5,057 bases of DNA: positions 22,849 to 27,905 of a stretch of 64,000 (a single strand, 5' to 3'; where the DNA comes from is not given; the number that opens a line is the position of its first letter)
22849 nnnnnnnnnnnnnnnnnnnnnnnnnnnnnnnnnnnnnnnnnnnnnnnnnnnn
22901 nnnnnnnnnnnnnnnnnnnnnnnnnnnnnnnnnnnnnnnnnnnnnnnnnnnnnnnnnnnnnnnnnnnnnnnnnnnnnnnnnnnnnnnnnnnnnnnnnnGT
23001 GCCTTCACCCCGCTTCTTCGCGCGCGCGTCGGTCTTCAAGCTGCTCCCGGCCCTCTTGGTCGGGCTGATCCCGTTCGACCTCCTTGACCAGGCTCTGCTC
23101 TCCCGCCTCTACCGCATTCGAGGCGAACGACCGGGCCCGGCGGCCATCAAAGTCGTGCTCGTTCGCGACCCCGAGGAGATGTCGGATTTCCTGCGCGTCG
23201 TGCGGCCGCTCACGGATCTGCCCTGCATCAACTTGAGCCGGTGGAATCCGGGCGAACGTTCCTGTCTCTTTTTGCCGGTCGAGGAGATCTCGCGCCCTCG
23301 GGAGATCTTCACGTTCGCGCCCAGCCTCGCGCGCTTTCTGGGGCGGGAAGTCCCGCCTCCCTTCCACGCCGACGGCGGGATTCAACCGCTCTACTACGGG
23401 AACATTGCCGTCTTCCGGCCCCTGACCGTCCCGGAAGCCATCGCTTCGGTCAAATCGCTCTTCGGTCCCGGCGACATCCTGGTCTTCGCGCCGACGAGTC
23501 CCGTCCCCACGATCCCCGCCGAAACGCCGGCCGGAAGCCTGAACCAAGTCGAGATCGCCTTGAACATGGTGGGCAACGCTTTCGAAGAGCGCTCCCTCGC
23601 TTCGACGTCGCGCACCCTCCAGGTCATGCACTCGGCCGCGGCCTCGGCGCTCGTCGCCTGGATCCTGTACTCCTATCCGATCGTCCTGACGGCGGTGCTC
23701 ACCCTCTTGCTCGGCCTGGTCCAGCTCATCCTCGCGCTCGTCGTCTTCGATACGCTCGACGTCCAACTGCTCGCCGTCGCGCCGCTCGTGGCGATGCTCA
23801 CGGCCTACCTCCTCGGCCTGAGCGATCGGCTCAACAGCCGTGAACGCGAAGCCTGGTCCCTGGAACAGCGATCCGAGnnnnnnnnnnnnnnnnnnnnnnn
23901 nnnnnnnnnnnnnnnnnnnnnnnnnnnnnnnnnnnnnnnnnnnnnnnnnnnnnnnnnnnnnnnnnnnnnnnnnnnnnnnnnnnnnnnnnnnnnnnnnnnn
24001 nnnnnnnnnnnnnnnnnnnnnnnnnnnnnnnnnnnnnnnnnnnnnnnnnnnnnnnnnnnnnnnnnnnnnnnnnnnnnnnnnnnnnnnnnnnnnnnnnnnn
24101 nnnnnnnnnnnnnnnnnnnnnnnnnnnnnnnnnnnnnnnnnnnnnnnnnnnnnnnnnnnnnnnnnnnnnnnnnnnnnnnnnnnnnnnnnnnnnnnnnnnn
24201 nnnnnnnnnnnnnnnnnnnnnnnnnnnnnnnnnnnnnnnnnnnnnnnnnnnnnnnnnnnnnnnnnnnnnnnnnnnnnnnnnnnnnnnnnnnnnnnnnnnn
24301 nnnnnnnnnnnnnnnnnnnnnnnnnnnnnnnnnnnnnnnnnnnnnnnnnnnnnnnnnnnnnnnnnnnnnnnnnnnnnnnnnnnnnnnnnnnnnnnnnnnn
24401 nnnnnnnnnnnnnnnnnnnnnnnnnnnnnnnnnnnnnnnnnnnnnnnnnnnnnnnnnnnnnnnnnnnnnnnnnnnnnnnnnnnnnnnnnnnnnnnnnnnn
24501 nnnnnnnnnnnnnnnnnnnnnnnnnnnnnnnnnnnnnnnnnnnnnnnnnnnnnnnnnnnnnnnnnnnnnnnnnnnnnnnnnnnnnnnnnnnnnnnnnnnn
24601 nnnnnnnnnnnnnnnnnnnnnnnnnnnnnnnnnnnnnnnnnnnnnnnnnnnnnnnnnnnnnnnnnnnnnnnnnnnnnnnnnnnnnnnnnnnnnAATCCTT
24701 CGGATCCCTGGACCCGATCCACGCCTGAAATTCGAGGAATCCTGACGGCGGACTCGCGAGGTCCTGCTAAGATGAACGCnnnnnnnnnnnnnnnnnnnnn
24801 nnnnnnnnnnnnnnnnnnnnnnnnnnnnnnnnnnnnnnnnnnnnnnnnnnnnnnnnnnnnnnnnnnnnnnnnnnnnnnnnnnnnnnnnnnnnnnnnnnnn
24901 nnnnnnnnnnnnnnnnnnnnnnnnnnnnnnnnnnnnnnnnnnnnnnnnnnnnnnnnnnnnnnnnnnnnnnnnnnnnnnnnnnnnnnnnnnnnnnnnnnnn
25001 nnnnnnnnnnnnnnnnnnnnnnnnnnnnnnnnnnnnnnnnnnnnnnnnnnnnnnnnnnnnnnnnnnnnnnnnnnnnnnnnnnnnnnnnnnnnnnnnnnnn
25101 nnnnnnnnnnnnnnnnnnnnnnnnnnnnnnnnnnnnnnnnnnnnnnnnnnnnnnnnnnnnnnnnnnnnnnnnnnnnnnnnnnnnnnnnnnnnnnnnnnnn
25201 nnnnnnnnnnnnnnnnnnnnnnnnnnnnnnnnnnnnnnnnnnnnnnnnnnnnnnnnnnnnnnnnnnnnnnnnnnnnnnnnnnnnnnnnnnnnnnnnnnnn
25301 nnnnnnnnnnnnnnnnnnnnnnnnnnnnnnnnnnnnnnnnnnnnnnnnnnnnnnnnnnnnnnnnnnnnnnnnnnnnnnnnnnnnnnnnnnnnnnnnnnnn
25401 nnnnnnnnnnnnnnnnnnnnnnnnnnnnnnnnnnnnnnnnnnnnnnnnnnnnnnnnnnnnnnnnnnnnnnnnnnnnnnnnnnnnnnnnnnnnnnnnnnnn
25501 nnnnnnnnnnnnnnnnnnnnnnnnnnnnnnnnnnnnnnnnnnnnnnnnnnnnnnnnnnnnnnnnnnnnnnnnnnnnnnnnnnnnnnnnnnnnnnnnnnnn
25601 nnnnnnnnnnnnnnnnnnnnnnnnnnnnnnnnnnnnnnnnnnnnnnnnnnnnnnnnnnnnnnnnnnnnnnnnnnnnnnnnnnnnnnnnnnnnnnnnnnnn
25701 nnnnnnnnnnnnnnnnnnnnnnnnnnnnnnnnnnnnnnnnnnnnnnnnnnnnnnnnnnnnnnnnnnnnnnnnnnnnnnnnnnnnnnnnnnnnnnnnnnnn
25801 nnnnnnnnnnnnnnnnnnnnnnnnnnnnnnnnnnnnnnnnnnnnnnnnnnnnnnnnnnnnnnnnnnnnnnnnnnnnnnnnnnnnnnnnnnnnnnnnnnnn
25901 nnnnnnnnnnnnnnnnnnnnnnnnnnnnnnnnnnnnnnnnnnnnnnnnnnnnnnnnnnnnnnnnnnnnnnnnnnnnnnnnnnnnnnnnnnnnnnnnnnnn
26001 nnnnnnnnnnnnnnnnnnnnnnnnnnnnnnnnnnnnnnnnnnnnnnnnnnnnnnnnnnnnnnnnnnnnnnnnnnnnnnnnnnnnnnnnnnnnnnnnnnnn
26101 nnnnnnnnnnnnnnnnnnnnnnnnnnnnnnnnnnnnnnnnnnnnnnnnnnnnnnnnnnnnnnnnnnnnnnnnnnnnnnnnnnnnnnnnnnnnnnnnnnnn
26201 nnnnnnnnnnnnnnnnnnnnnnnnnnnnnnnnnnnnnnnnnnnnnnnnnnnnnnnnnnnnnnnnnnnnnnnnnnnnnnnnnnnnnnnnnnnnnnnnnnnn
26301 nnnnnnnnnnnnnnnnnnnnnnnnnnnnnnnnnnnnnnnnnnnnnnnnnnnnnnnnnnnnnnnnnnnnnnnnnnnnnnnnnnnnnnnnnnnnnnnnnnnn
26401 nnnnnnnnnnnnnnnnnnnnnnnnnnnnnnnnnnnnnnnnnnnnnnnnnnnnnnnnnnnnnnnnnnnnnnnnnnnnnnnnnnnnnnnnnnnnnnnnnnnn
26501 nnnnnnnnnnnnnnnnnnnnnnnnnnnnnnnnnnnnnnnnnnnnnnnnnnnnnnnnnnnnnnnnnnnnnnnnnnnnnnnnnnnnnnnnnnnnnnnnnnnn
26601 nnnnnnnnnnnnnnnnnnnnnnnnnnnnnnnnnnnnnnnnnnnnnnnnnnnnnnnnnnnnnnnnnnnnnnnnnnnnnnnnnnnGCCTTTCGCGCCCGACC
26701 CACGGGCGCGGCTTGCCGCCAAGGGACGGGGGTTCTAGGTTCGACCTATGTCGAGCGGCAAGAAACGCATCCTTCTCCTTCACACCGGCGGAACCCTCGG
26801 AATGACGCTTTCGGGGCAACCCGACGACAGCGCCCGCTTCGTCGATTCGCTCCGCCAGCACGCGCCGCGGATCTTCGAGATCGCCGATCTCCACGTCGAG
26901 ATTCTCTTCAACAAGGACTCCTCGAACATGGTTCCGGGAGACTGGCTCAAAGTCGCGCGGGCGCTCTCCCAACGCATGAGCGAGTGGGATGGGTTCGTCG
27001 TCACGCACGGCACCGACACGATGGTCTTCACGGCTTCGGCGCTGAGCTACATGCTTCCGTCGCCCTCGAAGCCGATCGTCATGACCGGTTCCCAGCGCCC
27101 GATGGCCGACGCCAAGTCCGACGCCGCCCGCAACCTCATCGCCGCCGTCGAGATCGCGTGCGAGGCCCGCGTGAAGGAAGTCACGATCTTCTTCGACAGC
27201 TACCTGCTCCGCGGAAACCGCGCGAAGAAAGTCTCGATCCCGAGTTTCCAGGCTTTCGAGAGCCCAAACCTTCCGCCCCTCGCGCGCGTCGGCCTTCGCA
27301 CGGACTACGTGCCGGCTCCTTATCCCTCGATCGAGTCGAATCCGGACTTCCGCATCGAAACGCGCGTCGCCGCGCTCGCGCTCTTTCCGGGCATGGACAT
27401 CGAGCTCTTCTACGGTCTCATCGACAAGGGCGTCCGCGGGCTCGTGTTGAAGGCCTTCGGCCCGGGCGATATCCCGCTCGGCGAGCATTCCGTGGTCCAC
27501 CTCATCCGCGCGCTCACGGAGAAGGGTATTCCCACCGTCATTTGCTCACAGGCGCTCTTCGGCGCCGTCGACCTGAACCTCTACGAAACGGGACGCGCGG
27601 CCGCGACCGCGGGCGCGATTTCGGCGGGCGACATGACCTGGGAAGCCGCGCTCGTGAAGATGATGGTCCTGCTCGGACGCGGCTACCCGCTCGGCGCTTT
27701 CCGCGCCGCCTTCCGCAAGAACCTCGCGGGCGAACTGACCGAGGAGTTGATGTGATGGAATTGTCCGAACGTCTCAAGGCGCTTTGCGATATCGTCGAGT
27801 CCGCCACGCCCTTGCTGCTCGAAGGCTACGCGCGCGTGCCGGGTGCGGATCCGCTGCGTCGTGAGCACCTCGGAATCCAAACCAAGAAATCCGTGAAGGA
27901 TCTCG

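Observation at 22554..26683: Signalling cluster with a pseudo-receiver (Asp57 replaced by Glu) divergent from a multi-TM histidine kinase, followed by an NtrC-type sigma-54 regulator and a coupled CBS protein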

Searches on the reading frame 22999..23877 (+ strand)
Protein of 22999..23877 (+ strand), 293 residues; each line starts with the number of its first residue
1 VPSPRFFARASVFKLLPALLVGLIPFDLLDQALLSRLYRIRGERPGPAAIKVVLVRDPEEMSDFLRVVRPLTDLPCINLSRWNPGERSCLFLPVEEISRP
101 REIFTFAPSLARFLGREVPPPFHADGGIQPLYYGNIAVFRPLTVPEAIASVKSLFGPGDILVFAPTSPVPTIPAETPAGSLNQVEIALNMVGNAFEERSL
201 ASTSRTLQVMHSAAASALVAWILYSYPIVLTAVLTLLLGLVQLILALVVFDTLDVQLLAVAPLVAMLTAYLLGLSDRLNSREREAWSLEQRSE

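Call 38: search_protein_families(library=pfam, proteins=[window:22999-23877:+], max_evalue=10)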
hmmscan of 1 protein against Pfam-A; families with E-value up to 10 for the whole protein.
seq(293 aa): 0 families

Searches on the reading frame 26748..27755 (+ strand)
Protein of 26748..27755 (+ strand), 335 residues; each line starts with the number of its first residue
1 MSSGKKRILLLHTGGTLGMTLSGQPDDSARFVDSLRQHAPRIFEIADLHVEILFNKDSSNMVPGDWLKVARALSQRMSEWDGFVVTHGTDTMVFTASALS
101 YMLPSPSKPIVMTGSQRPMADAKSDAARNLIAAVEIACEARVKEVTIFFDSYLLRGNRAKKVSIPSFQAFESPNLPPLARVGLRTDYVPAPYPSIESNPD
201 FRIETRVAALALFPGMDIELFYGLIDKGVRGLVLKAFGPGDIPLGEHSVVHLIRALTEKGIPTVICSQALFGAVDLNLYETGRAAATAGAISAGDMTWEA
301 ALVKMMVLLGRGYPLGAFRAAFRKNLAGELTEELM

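Call 3: search_protein_families(library=pfam, proteins=[window:26748-27755:+], max_evalue=0.01)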
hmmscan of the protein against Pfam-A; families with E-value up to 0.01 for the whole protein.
window:26748-27755:+ (335 aa): 2 families
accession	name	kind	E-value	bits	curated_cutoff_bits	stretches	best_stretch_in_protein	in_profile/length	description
PF00710.25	Asparaginase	-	2.5e-55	187.5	22.5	1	7-182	1-182/193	Asparaginase, N-terminal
PF17763.6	Asparaginase_C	-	4.2e-28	98.1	34.6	1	206-322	1-114/114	Glutaminase/Asparaginase C-terminal domain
